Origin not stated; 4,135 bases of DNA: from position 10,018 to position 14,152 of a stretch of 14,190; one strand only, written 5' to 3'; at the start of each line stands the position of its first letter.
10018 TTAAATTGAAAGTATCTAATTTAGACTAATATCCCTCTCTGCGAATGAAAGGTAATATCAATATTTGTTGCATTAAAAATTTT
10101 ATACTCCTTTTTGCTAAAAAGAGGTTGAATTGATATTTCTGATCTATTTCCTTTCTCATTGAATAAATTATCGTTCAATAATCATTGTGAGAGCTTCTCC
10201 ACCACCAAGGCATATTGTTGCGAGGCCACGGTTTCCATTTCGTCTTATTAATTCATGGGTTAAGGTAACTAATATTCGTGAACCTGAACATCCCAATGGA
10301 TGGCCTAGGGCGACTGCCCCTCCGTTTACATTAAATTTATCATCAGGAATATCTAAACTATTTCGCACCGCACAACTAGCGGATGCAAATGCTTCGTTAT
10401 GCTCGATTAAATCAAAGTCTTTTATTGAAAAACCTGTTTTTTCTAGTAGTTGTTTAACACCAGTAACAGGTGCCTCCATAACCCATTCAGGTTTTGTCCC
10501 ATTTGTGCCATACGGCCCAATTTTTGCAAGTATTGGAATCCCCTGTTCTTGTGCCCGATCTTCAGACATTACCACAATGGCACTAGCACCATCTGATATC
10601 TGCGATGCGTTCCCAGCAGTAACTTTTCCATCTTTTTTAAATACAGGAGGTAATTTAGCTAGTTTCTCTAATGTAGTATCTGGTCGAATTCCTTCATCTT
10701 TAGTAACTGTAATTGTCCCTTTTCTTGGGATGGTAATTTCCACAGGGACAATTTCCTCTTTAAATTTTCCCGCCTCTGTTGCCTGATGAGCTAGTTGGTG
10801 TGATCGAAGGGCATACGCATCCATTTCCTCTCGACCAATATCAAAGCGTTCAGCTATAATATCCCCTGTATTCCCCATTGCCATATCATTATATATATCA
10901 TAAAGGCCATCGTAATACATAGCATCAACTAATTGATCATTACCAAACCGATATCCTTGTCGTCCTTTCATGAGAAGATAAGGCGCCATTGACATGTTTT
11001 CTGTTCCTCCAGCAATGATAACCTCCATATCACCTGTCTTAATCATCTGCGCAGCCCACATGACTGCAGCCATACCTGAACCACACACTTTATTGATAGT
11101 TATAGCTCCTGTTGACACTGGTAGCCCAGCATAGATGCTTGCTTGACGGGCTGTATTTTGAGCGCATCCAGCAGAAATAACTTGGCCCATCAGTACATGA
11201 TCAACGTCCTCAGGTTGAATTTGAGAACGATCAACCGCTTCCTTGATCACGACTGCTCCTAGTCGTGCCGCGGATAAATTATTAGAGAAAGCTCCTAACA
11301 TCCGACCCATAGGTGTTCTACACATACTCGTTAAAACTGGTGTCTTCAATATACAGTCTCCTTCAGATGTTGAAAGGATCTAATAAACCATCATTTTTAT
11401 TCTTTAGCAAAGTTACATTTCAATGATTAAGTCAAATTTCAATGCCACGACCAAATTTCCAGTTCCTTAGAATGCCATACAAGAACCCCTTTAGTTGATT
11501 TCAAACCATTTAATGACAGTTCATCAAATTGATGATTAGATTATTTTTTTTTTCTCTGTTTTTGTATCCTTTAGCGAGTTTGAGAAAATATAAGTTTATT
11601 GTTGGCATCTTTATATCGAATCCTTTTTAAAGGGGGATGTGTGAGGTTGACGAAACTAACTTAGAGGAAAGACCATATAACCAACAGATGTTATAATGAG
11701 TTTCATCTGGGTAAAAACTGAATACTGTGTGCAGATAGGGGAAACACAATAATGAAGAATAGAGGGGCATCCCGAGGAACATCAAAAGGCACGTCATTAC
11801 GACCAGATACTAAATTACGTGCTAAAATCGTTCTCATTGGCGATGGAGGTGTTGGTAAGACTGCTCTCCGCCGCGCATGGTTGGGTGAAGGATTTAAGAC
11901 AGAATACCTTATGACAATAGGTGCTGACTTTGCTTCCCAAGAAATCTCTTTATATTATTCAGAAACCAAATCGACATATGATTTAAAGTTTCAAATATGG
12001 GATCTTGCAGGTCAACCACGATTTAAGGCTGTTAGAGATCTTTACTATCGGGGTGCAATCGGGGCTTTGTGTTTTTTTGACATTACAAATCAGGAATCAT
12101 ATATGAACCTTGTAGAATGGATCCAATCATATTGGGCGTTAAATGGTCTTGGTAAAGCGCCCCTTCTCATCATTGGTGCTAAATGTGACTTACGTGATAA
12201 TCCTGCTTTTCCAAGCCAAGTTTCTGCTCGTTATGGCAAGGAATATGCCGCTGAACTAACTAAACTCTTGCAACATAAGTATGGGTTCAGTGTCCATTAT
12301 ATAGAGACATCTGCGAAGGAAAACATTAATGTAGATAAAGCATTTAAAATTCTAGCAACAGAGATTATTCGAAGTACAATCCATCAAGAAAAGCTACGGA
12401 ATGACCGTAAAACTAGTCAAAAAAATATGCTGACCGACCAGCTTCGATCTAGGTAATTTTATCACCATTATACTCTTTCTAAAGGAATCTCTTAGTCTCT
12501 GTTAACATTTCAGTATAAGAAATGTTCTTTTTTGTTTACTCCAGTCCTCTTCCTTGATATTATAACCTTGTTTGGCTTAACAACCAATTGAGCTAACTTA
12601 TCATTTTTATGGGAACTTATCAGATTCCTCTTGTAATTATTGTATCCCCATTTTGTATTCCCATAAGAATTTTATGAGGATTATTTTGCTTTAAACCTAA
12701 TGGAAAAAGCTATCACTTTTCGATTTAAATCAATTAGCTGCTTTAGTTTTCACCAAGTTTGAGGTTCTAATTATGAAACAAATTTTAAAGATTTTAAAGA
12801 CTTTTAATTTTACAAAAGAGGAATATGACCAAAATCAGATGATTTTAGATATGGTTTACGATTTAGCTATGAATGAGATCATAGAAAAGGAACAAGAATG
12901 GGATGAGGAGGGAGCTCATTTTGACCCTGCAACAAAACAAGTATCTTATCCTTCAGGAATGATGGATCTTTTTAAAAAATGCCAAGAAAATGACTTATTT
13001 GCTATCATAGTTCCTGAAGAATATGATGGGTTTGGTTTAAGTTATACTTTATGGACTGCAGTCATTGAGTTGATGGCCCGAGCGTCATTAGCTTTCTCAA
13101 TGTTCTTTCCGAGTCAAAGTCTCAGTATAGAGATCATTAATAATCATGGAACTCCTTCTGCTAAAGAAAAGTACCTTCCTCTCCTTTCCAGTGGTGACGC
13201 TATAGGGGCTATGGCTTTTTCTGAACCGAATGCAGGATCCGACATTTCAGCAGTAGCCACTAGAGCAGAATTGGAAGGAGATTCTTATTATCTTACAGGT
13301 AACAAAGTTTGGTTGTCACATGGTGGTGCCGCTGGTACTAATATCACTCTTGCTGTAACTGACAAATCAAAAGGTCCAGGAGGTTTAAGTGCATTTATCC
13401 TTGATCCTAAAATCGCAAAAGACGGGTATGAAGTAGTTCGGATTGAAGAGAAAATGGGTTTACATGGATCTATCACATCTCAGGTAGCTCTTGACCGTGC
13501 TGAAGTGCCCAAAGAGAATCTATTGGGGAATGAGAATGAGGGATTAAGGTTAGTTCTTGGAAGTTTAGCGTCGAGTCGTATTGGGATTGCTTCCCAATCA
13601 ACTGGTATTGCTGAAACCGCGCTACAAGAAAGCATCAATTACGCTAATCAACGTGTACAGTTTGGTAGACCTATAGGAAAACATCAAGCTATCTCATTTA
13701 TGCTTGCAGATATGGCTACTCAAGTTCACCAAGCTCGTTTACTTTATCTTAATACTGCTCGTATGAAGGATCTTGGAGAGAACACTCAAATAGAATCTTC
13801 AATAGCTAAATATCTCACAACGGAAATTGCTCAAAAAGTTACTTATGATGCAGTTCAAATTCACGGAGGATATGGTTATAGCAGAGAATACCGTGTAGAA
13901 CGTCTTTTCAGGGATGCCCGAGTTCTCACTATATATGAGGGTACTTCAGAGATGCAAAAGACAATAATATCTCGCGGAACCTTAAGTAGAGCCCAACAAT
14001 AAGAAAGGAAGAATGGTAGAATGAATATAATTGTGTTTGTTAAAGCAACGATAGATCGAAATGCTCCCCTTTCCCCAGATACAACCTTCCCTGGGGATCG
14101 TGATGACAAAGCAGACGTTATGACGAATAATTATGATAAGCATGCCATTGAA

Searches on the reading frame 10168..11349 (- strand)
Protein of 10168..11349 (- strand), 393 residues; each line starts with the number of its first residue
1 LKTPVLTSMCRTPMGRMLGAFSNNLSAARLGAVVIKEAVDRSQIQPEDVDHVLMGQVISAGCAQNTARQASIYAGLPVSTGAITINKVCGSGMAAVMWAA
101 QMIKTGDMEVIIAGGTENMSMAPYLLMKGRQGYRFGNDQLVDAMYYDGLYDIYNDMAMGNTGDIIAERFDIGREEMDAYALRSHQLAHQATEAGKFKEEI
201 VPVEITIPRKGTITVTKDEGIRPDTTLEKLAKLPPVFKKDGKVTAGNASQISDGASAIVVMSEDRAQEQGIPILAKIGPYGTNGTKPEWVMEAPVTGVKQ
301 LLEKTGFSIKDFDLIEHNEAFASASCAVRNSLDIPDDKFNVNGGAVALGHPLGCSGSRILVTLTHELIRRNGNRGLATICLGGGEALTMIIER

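Call 15: search_protein_families(library=pfam, proteins=[window:10168-11349:-], max_evalue=0.001)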
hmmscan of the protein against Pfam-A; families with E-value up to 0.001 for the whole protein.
window:10168-11349:- (393 aa): 3 families
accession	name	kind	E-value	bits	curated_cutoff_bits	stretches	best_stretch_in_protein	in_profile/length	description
PF00108.29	Thiolase_N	-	5.6e-94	314.8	26.4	1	7-264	4-260/260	Thiolase, N-terminal domain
PF02803.24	Thiolase_C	-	6.1e-42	142.6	27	1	272-393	2-123/123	Thiolase, C-terminal domain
PF00109.32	ketoacyl-synt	-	2e-06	28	20.8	1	82-119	167-204/252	Beta-ketoacyl synthase, N-terminal domain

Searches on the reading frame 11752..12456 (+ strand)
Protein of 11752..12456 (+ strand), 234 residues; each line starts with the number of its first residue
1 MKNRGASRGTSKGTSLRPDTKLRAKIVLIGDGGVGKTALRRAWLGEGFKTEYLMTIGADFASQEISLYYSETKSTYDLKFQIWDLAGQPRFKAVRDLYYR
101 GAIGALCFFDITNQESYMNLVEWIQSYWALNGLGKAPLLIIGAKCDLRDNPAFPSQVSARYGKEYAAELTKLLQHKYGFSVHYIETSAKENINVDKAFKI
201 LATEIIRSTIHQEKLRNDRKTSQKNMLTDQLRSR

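Call 15: search_protein_families(library=pfam, proteins=[window:11752-12456:+], max_evalue=0.001)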
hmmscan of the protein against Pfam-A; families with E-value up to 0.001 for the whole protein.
window:11752-12456:+ (234 aa): 3 families
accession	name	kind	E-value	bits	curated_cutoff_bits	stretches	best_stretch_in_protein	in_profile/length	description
PF00071.28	Ras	-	2e-39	135.2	21.6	1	25-206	1-161/162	Ras family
PF08477.19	Roc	-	1.4e-26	93.5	27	1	25-146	1-119/119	Ras of Complex, Roc, domain of DAPkinase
PF00025.27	Arf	-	6.5e-07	29.4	22.3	1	23-150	14-130/174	ADP-ribosylation factor family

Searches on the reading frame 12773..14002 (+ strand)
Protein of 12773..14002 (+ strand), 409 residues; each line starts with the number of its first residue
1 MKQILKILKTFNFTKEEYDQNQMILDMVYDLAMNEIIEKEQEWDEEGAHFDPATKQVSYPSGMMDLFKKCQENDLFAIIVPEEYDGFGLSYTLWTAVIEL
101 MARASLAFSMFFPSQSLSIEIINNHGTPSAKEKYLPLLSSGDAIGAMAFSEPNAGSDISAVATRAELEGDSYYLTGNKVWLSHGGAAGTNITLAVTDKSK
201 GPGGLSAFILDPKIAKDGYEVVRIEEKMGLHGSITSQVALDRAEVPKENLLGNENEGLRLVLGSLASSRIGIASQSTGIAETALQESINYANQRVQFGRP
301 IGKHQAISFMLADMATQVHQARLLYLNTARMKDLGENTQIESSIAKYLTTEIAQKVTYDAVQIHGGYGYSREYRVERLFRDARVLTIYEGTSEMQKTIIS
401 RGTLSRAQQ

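Call 15: search_protein_families(library=pfam, proteins=[window:12773-14002:+], max_evalue=0.001)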
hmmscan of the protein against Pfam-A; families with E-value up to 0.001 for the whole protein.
window:12773-14002:+ (409 aa): 5 families
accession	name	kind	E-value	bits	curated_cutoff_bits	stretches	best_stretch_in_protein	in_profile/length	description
PF00441.29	Acyl-CoA_dh_1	-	2.1e-50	171.2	22.4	1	255-402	1-148/150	Acyl-CoA dehydrogenase, C-terminal domain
PF08028.16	Acyl-CoA_dh_2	-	1.9e-22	80.4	22.7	1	270-392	1-133/134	Acyl-CoA dehydrogenase, C-terminal domain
PF02771.21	Acyl-CoA_dh_N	-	3.3e-20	73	22.9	1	20-142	3-113/113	Acyl-CoA dehydrogenase, N-terminal domain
PF02770.24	Acyl-CoA_dh_M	-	2.2e-16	60.3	33.3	1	146-242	1-96/97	Acyl-CoA dehydrogenase, middle domain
PF22924.1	ACOX_C_alpha1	-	5.4e-07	30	27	1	288-393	49-158/169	Acyl-CoA oxidase, C-alpha1 domain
